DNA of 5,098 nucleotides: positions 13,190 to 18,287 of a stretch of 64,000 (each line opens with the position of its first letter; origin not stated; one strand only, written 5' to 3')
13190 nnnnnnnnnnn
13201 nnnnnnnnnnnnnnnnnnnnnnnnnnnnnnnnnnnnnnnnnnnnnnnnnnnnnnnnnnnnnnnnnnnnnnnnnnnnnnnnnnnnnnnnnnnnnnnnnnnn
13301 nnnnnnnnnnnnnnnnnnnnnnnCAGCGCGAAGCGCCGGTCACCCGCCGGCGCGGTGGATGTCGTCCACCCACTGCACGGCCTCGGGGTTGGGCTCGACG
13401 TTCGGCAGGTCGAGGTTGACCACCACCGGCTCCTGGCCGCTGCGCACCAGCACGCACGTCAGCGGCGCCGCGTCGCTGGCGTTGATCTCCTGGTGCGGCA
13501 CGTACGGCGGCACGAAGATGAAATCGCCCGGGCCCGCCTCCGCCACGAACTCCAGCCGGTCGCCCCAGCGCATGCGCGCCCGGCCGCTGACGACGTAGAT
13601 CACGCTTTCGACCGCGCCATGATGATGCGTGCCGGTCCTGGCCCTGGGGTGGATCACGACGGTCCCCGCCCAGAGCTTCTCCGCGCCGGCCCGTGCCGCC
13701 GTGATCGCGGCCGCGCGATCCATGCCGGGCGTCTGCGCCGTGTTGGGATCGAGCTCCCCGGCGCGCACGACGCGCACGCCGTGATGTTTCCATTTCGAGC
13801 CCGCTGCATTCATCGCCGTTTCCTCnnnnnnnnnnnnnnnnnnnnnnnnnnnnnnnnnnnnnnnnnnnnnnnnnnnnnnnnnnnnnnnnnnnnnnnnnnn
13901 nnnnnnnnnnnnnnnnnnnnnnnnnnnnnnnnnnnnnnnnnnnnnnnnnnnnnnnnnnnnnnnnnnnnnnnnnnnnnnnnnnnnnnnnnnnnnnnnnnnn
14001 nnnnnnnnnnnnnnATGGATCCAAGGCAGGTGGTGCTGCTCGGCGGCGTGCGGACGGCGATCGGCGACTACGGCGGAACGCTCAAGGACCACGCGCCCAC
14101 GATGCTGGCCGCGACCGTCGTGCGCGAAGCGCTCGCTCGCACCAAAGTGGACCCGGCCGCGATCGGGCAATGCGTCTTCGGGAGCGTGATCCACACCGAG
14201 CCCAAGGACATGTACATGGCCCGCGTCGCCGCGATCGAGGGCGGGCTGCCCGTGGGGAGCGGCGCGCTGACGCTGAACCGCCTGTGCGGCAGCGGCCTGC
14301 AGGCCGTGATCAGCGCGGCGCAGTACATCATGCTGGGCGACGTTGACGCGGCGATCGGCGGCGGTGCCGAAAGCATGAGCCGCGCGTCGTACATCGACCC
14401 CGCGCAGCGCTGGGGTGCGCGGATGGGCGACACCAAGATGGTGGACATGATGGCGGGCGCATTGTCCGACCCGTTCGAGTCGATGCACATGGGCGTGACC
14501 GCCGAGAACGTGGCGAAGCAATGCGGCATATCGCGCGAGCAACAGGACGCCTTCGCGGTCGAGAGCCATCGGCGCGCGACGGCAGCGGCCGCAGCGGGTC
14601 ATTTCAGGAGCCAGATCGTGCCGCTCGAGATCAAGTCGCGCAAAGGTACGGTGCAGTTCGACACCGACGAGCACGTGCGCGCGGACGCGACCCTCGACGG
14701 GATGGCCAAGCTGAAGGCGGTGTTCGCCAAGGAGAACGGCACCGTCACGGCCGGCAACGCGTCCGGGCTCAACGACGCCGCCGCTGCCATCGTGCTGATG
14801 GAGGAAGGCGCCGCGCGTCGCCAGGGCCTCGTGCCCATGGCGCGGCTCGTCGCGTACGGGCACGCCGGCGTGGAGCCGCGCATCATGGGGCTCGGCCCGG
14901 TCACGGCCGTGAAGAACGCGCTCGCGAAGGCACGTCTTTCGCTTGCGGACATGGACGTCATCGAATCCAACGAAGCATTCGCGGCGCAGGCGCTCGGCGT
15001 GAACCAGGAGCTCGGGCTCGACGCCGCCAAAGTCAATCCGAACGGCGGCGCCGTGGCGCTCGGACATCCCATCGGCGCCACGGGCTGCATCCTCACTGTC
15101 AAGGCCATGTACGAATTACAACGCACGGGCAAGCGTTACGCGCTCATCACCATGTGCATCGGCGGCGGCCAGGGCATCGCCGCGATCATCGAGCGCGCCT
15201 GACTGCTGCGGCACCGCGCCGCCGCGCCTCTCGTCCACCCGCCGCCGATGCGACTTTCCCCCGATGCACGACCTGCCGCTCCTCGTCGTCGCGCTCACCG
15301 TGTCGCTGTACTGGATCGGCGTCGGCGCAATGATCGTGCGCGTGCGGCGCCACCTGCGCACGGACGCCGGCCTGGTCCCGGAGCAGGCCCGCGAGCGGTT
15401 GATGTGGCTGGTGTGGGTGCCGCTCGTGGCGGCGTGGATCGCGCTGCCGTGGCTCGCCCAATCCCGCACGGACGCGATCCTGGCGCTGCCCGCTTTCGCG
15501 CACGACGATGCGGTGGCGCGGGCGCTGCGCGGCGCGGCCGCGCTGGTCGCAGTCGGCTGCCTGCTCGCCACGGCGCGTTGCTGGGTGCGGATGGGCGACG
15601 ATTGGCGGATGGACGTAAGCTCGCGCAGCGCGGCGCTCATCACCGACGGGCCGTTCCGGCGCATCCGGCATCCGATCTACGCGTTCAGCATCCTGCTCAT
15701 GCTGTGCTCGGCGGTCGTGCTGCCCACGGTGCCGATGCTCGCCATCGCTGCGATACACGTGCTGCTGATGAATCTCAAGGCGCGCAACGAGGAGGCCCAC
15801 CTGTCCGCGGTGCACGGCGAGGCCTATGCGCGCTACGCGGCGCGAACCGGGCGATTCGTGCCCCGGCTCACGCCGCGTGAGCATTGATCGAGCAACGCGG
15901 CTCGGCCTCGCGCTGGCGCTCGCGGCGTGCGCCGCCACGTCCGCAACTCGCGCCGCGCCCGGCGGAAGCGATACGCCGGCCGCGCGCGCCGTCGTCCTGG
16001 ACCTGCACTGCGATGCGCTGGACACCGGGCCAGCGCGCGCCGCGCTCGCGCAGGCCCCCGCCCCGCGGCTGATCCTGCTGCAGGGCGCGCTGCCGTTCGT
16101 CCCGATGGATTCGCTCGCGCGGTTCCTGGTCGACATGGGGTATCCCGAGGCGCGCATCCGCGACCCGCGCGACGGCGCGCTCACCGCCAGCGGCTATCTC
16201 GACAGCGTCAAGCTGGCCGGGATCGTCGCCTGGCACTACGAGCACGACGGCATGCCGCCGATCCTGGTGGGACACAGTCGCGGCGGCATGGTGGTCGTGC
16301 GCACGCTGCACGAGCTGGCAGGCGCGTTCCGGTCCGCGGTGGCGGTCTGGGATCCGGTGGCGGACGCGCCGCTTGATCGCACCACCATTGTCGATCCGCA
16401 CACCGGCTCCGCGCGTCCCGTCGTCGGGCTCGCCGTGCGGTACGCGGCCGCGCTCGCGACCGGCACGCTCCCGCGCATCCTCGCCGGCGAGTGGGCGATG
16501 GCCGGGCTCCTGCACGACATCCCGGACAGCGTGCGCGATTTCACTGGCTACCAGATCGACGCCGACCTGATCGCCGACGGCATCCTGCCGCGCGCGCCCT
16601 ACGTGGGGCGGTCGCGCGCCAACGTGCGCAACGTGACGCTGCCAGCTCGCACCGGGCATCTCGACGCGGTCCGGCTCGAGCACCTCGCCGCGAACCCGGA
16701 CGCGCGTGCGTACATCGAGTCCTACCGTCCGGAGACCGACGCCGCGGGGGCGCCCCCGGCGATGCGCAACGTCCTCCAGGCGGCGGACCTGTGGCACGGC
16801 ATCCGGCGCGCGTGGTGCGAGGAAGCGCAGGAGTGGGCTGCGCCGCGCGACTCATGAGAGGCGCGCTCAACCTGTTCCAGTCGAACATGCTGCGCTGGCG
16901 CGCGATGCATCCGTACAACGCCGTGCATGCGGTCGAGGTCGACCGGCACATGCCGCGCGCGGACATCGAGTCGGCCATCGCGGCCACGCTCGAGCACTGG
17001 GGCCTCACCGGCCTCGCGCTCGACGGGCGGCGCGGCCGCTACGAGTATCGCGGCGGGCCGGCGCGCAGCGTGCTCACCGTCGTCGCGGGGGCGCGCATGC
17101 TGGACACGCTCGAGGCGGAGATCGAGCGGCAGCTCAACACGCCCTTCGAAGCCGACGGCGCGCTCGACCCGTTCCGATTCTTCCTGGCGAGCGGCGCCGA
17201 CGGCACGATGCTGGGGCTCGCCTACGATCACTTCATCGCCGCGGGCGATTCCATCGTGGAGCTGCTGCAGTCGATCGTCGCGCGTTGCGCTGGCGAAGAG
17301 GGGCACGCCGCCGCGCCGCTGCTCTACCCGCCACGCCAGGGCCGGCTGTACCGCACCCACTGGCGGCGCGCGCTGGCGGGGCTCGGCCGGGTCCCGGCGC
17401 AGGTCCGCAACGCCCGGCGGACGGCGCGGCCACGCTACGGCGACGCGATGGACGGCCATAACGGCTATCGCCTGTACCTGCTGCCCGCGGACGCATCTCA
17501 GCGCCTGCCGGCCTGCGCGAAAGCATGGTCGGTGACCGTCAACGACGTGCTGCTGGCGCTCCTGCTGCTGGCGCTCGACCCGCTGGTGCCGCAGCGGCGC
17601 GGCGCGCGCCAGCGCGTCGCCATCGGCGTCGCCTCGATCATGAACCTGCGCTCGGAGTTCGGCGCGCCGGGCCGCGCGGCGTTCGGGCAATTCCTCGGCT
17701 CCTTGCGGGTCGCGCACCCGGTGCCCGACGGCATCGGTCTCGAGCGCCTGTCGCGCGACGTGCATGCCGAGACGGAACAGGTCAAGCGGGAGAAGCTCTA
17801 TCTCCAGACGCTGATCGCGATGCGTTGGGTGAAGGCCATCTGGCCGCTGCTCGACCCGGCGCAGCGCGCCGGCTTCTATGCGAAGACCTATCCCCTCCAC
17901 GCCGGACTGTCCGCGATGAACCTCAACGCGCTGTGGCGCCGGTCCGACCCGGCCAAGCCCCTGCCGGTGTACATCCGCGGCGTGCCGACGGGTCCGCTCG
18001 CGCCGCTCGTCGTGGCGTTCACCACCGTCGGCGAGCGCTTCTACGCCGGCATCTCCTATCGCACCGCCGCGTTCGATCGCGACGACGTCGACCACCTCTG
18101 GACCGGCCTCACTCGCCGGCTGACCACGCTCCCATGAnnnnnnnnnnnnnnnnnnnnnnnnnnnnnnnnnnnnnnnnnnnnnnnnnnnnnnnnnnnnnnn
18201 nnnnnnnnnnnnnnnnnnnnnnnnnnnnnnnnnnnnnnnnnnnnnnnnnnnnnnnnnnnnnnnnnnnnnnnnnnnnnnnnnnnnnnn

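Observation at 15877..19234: Two paralogous exported Ser-hydrolase-like proteins sandwiching a cytoplasmic acyltransferase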

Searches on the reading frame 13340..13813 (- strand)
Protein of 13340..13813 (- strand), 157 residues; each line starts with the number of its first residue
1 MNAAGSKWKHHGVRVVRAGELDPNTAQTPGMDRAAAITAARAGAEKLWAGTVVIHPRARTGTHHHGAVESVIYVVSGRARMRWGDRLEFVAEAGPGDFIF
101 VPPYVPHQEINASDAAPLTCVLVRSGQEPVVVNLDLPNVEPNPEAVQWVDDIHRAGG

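Call 8: search_protein_families(library=pfam, proteins=[window:13340-13813:-], max_evalue=0.01)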
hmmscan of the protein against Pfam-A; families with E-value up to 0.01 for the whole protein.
window:13340-13813:- (157 aa): 4 families
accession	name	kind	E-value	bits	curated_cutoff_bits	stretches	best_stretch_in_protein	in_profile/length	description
PF07883.17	Cupin_2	-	1.6e-11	44.2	27.2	1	51-123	2-69/70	Cupin domain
PF00190.28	Cupin_1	-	5e-05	23.3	22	1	52-126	38-116/151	Cupin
PF02311.25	AraC_binding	-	0.00049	20.3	21.1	1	55-121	11-74/135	AraC-like ligand binding domain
PF16867.11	DMSP_lyase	-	0.0075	16.5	27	0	45-110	93-154/162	Dimethlysulfonioproprionate lyase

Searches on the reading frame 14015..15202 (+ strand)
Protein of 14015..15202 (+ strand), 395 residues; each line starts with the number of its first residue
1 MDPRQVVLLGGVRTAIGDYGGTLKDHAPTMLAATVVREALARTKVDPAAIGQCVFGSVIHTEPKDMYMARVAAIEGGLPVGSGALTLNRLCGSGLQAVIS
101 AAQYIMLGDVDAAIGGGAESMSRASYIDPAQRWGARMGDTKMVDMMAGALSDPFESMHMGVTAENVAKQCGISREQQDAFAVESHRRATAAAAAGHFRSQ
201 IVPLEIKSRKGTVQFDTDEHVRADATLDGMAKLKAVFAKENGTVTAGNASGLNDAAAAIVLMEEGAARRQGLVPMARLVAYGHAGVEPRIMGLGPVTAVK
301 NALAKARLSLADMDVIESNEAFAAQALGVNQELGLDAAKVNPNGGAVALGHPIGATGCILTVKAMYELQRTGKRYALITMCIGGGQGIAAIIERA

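Call 7: search_protein_families(library=pfam, proteins=[window:14015-15202:+], max_evalue=0.01)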
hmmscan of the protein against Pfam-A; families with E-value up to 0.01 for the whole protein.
window:14015-15202:+ (395 aa): 3 families
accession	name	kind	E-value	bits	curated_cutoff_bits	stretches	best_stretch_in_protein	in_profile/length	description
PF00108.29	Thiolase_N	-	1.3e-84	284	26.4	1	6-264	1-259/260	Thiolase, N-terminal domain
PF02803.24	Thiolase_C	-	2.2e-45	153.7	27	1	274-394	3-123/123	Thiolase, C-terminal domain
PF00109.32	ketoacyl-synt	-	0.0026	17.8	20.8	1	1-134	86-217/252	Beta-ketoacyl synthase, N-terminal domain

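Call 43: search_protein_families(library=ncbifam, proteins=[window:14015-15202:+], max_evalue=1e-20)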
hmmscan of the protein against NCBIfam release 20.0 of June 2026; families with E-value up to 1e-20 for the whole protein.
window:14015-15202:+ (395 aa): 30 families (the best 25 are shown)
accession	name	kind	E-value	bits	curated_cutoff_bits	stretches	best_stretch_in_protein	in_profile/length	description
NF006552.0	PRK09051.1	subfamily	1.7e-199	663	565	1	4-394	4-394/395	beta-ketothiolase BktB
NF042999.1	bketothiol_BktB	equivalog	2.7e-196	652.5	725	1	4-394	3-393/394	beta-ketothiolase BktB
TIGR01930.1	AcCoA-C-Actrans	subfamily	3.4e-133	444.3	240.55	1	9-393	2-385/385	acetyl-CoA C-acyltransferase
NF004853.0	PRK06205.1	subfamily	4.2e-124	414.6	551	1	4-395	2-403/404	acetyl-CoA C-acetyltransferase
NF004206.0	PRK05656.1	subfamily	7.5e-123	410.4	688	1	5-394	3-392/392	acetyl-CoA C-acetyltransferase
TIGR02430.1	pcaF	equivalog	9.1e-114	380.6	597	1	5-394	2-399/400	3-oxoadipyl-CoA thiolase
NF006551.0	PRK09050.1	subfamily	1.2e-112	377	605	1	5-394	3-400/401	3-oxoadipyl-CoA thiolase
NF005152.0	PRK06633.1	equivalog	6.8e-108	360.7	675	1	5-393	4-390/392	acetyl-CoA C-acetyltransferase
NF006553.0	PRK09052.1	equivalog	6.5e-107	358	567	1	8-394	10-398/399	acetyl-CoA C-acyltransferase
NF005805.0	PRK07661.1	equivalog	1.8e-103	346.5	633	1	4-393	2-389/391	acetyl-CoA C-acetyltransferase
NF006086.0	PRK08235.1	equivalog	6.6e-103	344.8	526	1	5-393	3-391/393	acetyl-CoA C-acetyltransferase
NF006001.0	PRK08131.1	equivalog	2.2e-101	339.7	622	1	9-394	7-399/401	3-oxoadipyl-CoA thiolase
NF006510.0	PRK08947.1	equivalog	1.5e-95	320.4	519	1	4-394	2-386/387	acetyl-CoA C-acyltransferase FadA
NF005890.0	PRK07851.1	equivalog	2.7e-91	306.6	580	1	6-394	4-404/406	acetyl-CoA C-acetyltransferase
TIGR02445.1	fadA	equivalog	4.2e-88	295.9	591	1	5-394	1-384/385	acetyl-CoA C-acyltransferase FadA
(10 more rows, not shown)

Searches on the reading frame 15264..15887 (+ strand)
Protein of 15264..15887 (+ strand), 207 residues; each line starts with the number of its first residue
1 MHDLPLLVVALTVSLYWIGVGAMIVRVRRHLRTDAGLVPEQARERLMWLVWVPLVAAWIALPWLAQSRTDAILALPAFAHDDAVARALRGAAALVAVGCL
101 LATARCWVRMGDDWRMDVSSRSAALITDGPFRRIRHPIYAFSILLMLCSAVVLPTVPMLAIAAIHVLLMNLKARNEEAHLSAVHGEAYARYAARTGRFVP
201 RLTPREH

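Call 7: search_protein_families(library=pfam, proteins=[window:15264-15887:+], max_evalue=0.01)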
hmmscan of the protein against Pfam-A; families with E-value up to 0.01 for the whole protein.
window:15264-15887:+ (207 aa): 2 families
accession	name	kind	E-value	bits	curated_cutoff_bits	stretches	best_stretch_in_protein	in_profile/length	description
PF04191.18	PEMT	-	3.7e-09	37.4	25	1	91-186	6-104/105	Phospholipid methyltransferase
PF04140.19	ICMT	-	5.1e-06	27.3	24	1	105-180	12-93/95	Isoprenylcysteine carboxyl methyltransferase (ICMT) family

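Call 10: search_protein_families(library=ncbifam, proteins=[window:15264-15887:+], max_evalue=0.01)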
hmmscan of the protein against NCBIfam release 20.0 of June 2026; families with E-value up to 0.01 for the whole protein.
window:15264-15887:+ (207 aa): 3 families
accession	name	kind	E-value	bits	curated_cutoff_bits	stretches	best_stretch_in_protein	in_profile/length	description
NF040696.1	isopcys_mtase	equivalog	2.2e-15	57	160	1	19-201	11-189/190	protein-S-isoprenylcysteine O-methyltransferase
TIGR04571.1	LmtA_Leptospira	exception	0.00013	21.8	325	1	127-203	90-167/252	lipid A Kdo2 1-phosphate O-methyltransferase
NF045656.1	MeththiolMtaseMddA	equivalog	0.0055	16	270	0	130-200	170-238/238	methanethiol S-methyltransferase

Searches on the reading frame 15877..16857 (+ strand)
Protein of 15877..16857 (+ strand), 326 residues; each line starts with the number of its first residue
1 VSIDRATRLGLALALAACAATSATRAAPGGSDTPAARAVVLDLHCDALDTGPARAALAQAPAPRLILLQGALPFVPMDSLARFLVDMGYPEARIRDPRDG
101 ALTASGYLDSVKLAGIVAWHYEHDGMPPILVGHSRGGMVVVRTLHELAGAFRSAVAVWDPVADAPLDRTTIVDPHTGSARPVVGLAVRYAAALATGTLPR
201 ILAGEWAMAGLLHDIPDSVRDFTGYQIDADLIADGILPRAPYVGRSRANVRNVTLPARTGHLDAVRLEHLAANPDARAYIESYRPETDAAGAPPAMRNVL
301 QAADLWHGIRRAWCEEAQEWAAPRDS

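Call 7: search_protein_families(library=pfam, proteins=[window:15877-16857:+], max_evalue=0.01)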
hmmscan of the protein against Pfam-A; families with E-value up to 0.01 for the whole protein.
window:15877-16857:+ (326 aa): 0 families

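Call 10: search_protein_families(library=ncbifam, proteins=[window:15877-16857:+], max_evalue=0.01)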
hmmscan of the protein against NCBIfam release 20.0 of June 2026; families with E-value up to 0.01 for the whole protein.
window:15877-16857:+ (326 aa): 0 families

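Call 17: search_protein_representatives(protein=window:15877-16857:+)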
Query: 326 residues. Proteins with E-value up to 0.001 (for the whole library): 313; up to 1e-10: 201; up to 1e-30: 65. The best 150 are listed.
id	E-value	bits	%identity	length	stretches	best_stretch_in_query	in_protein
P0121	1.2e-83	297.5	53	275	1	57-319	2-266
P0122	1.5e-78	280.8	49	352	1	47-319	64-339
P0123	2.3e-68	247.3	48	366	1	25-324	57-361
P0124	2.4e-68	247.3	43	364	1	40-322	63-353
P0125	2.8e-67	243.8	48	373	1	33-314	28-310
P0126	3.5e-67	243.4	56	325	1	40-236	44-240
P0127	2.8e-63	230.6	43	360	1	7-319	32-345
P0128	3.6e-62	227.0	43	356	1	40-320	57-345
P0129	1.5e-61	224.9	43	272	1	39-292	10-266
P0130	5.8e-59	216.4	57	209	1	5-205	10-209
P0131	9.0e-59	215.8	56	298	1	43-228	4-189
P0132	5.8e-58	213.1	40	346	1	42-317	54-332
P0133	9.6e-58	212.4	54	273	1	59-250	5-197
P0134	5.4e-57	209.9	50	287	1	104-319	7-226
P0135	7.2e-56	206.3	45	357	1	34-320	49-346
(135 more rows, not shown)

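Call 65: search_protein_families(library=pfam, proteins=[window:15877-16857:+], max_evalue=10)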
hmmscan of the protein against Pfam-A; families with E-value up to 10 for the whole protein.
window:15877-16857:+ (326 aa): 1 family
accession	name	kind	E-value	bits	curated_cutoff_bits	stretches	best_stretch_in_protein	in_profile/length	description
PF12146.15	Hydrolase_4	-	0.073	12.8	27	1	122-155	72-105/239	Serine aminopeptidase, S33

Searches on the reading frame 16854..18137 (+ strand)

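Call 7: search_protein_families(library=pfam, proteins=[window:16854-18137:+], max_evalue=0.01)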
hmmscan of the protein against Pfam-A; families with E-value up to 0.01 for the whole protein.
window:16854-18137:+ (427 aa): 2 families
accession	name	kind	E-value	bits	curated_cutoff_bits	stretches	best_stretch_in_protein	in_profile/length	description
PF00668.25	Condensation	-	0.00079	18.7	30.6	0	167-247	195-269/456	Condensation domain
PF16911.10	PapA_C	-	0.0015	18.5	30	1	211-309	13-109/203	Phthiocerol/phthiodiolone dimycocerosyl transferase C-terminus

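Call 10: search_protein_families(library=ncbifam, proteins=[window:16854-18137:+], max_evalue=0.01)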
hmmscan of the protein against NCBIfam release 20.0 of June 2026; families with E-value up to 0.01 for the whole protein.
window:16854-18137:+ (427 aa): 2 families
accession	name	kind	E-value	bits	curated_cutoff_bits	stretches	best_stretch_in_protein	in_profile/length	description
TIGR02946.1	acyl_WS_DGAT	subfamily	2.3e-07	30.1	309.95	1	217-346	249-371/453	wax ester/triacylglycerol synthase family O-acyltransferase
NF006787.0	PRK09294.1-1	subfamily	0.0052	15.7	396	1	212-306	210-303/420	acyltransferase PapA5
